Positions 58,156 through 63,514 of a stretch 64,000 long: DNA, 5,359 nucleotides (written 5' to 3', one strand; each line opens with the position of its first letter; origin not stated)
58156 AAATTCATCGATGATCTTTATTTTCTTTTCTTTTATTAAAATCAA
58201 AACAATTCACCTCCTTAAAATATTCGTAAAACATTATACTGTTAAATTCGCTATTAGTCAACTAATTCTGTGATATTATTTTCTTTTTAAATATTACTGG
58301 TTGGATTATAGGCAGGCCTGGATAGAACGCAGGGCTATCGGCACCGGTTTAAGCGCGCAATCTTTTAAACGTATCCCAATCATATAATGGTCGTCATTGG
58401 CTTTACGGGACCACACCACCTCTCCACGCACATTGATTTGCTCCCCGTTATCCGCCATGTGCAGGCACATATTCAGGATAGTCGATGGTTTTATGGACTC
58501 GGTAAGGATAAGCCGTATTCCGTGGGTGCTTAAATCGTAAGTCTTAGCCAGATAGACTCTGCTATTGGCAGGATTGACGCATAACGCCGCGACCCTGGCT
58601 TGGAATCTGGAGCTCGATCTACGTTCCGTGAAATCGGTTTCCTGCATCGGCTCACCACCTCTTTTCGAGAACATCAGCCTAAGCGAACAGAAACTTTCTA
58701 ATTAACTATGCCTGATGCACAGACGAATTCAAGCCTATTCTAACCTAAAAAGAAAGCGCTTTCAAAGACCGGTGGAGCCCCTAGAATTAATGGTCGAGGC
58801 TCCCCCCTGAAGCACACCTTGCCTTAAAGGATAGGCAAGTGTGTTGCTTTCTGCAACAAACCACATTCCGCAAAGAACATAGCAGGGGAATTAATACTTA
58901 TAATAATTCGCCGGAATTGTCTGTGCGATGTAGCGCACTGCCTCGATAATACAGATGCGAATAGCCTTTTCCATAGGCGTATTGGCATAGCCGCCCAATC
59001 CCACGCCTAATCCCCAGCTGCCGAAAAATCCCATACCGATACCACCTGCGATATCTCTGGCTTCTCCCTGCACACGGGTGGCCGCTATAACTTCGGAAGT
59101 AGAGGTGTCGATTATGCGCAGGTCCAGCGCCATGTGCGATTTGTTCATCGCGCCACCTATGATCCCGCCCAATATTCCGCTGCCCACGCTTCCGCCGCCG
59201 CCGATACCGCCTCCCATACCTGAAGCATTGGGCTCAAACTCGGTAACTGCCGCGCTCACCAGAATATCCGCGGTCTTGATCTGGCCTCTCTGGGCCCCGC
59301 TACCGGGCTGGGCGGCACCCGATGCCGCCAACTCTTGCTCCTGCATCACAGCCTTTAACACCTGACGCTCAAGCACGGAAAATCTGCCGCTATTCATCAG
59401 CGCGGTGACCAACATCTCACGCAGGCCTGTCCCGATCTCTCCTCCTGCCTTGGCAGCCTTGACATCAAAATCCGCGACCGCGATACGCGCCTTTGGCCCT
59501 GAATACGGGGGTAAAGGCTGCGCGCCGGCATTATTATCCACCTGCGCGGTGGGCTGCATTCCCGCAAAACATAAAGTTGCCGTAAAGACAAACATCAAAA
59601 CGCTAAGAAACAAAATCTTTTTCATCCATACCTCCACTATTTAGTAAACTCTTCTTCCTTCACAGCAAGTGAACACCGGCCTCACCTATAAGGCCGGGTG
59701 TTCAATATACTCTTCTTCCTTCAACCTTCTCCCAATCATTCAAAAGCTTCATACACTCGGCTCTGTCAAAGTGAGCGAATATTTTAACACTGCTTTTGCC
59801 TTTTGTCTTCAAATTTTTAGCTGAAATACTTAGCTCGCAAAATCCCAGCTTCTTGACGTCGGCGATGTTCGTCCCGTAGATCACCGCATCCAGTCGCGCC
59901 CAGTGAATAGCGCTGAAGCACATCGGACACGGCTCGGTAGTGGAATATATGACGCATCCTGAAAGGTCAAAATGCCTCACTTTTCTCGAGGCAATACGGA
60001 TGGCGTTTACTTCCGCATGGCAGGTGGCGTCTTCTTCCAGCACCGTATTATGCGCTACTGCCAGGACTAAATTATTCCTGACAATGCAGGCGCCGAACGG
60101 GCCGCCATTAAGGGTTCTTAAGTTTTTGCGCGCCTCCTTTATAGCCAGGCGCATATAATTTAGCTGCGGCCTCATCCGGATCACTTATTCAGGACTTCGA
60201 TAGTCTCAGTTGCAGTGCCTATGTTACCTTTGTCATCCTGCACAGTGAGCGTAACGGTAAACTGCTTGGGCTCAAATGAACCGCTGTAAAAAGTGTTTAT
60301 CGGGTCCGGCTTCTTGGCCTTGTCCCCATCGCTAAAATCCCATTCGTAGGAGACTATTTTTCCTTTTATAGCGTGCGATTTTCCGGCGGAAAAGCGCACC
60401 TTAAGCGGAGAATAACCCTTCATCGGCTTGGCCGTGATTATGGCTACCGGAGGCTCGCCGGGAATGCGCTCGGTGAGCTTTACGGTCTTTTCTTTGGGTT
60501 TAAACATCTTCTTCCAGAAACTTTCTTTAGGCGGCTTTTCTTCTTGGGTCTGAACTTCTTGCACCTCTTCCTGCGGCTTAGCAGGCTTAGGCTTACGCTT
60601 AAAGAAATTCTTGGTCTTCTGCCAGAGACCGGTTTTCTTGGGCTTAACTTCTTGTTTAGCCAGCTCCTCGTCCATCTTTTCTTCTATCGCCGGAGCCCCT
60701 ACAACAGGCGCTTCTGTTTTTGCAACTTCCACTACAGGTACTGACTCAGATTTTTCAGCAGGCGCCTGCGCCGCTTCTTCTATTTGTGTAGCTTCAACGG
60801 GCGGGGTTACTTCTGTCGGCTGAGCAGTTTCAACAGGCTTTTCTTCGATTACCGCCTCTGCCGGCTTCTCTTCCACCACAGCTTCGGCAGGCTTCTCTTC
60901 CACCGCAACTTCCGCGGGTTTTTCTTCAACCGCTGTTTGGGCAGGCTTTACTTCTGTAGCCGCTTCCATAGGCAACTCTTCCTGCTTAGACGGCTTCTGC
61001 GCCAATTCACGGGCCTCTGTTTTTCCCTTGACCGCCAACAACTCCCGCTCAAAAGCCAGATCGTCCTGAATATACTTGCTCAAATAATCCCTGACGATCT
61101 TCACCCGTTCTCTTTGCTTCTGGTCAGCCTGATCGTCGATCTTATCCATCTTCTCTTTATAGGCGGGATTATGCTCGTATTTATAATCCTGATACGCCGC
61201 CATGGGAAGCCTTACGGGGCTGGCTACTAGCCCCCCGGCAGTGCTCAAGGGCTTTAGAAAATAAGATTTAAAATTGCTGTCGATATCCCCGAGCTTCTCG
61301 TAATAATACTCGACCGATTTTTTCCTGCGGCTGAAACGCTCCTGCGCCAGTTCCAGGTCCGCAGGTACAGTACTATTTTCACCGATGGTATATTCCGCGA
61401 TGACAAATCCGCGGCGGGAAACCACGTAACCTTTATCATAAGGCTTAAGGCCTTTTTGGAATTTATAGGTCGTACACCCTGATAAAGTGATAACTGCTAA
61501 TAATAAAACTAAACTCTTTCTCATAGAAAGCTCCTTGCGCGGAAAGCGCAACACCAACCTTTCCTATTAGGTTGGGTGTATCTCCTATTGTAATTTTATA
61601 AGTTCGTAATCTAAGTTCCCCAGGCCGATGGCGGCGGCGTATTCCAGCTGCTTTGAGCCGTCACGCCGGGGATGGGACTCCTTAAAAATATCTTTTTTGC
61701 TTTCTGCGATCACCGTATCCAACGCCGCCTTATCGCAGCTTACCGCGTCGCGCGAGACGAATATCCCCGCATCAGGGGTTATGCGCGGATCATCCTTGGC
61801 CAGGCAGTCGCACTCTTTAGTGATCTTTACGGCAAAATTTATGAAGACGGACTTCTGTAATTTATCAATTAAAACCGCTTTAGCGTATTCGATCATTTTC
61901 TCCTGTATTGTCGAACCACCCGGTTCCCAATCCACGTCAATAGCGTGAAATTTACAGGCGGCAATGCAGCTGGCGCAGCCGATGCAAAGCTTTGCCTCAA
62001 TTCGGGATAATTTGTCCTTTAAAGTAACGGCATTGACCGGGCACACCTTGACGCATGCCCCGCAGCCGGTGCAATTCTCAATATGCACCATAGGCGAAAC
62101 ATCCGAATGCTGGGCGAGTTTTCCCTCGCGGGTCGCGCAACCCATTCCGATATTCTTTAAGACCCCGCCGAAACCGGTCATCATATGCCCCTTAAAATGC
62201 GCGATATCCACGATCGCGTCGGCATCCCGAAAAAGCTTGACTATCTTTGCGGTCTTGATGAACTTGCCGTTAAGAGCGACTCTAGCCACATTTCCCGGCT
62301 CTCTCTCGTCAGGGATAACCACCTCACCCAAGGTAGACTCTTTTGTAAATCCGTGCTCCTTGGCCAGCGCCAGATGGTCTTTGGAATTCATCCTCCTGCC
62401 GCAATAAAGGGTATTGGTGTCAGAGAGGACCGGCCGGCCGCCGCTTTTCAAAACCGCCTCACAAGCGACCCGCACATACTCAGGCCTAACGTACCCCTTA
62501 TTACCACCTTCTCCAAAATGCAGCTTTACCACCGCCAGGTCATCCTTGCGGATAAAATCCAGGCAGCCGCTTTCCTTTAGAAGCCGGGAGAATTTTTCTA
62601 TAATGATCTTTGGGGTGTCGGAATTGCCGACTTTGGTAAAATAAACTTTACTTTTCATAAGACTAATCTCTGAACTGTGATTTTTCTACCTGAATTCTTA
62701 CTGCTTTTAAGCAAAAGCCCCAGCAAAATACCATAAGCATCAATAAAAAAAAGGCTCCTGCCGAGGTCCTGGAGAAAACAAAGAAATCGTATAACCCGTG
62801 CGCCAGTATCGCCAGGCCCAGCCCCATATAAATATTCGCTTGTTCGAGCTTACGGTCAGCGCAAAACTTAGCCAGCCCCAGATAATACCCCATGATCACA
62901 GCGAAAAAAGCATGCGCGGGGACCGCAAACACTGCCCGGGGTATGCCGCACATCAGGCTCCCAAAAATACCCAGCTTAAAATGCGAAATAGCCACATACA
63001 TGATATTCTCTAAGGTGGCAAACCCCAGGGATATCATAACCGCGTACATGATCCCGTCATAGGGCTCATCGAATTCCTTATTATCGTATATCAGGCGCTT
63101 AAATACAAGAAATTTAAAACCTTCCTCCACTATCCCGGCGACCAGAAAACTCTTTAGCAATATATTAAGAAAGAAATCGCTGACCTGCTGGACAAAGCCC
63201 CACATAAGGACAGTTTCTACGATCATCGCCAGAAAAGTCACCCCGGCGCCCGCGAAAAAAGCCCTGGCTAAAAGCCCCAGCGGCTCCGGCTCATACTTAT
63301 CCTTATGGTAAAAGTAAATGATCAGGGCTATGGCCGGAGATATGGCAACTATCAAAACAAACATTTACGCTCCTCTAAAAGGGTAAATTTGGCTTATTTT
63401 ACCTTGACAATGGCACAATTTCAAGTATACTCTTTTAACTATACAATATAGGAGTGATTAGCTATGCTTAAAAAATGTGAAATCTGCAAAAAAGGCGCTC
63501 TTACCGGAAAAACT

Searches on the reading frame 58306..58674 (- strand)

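Call 53: search_protein_families(library=pfam, proteins=[window:58306-58674:-])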
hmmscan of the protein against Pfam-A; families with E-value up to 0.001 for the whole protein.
window:58306-58674:- (122 aa): 1 family
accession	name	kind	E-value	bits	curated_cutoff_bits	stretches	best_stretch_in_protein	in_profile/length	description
PF07238.19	PilZ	-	7.7e-13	49.1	22.5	1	17-103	1-85/102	PilZ domain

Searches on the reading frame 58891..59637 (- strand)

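Call 53: search_protein_families(library=pfam, proteins=[window:58891-59637:-])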
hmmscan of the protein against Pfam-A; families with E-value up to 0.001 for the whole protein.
window:58891-59637:- (248 aa): 1 family
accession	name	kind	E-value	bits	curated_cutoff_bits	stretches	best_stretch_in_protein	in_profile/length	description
PF03783.19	CsgG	-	2.4e-40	138.6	20.8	1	48-241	8-201/210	Curli production assembly/transport component CsgG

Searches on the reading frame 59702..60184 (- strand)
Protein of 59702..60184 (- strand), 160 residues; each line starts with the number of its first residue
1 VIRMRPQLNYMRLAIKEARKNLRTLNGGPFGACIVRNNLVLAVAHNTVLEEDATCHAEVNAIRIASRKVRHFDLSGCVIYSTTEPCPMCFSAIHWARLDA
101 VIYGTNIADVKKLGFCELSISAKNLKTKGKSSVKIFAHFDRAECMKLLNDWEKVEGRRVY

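Call 53: search_protein_families(library=pfam, proteins=[window:59702-60184:-])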
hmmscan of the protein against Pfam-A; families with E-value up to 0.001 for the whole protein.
window:59702-60184:- (160 aa): 3 families
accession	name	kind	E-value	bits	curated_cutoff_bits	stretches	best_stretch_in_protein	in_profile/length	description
PF00383.29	dCMP_cyt_deam_1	-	1.2e-24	86.6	25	1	7-105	4-102/102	Cytidine and deoxycytidylate deaminase zinc-binding region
PF14437.12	MafB19-deam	-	1.4e-19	70.9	27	1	8-128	4-126/142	MafB19-like deaminase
PF14439.12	Bd3614-deam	-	2.5e-05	24.6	38.5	1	38-95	19-77/113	Bd3614-like deaminase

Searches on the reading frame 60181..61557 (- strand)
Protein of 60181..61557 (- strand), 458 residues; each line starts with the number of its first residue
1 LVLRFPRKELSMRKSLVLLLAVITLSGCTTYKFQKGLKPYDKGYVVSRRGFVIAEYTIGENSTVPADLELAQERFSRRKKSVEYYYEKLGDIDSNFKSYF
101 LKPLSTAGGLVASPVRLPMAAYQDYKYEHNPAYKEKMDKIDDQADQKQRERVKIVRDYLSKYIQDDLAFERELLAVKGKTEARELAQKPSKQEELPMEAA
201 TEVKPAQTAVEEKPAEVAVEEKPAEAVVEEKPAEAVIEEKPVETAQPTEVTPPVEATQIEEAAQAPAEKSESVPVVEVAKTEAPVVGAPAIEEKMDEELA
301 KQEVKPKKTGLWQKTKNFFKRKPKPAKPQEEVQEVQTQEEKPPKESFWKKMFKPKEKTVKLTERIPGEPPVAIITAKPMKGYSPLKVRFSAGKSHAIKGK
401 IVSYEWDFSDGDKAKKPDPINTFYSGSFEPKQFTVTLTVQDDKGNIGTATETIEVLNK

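Call 53: search_protein_families(library=pfam, proteins=[window:60181-61557:-])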
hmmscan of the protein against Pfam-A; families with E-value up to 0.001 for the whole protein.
window:60181-61557:- (458 aa): 3 families
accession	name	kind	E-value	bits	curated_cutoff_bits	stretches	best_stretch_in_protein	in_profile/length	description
PF18911.6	PKD_4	-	2e-12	47.4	27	1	369-455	3-85/85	PKD domain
PF00801.26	PKD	-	2.2e-07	31.2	23.5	1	385-451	15-77/80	PKD domain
PF22352.2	K319L-like_PKD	-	0.00042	20.7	27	1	394-455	21-84/84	K319L-like, PKD domain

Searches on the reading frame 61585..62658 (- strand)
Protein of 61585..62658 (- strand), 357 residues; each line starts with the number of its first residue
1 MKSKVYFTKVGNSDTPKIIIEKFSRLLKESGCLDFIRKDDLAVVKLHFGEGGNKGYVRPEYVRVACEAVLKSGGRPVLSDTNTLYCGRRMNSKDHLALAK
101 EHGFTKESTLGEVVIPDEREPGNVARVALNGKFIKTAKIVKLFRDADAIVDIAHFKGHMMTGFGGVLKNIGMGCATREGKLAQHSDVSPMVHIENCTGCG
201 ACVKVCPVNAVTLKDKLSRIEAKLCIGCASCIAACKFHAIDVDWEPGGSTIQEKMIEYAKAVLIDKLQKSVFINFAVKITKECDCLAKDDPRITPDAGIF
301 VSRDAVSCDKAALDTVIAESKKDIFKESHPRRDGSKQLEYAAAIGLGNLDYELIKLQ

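Call 53: search_protein_families(library=pfam, proteins=[window:61585-62658:-])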
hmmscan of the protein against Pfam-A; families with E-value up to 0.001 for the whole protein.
window:61585-62658:- (357 aa): 15 families
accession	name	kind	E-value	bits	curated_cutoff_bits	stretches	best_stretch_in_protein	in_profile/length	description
PF04015.17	DUF362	-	2.7e-40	139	24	1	43-314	2-200/200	Domain of unknown function (DUF362)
PF12838.12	Fer4_7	-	1.9e-11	44.7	27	1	195-213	1-19/52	4Fe-4S dicluster domain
PF00037.32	Fer4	-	1.9e-11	43.7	21.1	1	192-212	4-24/24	4Fe-4S binding domain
PF12837.12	Fer4_6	-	6.9e-09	35.7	25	1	194-210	7-23/24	4Fe-4S binding domain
PF14697.11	Fer4_21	-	9.2e-09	35.8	35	1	191-212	36-58/59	4Fe-4S dicluster domain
PF12797.12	Fer4_2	-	1.1e-08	34.9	24.5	1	189-208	3-22/22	4Fe-4S binding domain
PF13237.11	Fer4_10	-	3.9e-08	33.5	25.5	1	194-235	7-52/53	4Fe-4S dicluster domain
PF13187.11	Fer4_9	-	4.8e-08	33.4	27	1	195-239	1-51/52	4Fe-4S dicluster domain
PF25160.1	LdpA_Fe-S-bd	-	8.6e-08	32.3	27.6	2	202-241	9-44/49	LdpA Fe-S cluster-binding domain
PF13183.11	Fer4_8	-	6.5e-07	30.2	27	0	193-209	51-67/68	4Fe-4S dicluster domain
PF12800.12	Fer4_4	-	1.5e-06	28.5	24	1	194-208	2-16/17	4Fe-4S binding domain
PF13484.11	Fer4_16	-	1.6e-06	29.3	30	1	195-214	1-20/66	4Fe-4S double cluster binding domain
PF12798.12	Fer4_3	-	1.8e-05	25.6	27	1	196-210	1-15/15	4Fe-4S binding domain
PF13746.11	Fer4_18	-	3.9e-05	24.3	27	1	185-236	50-96/114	4Fe-4S dicluster domain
PF17179.9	Fer4_22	-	0.00036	21.8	27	0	184-209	69-94/95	4Fe-4S dicluster domain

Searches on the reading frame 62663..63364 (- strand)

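Call 77: search_protein_families(library=pfam, proteins=[window:62663-63364:-], max_evalue=0.001)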
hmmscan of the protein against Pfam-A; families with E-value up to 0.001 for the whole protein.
window:62663-63364:- (233 aa): 1 family
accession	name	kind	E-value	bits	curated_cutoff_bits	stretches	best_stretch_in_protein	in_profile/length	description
PF13367.11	PrsW-protease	-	5.3e-41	140.8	23.5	1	27-213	1-191/196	PrsW family intramembrane metalloprotease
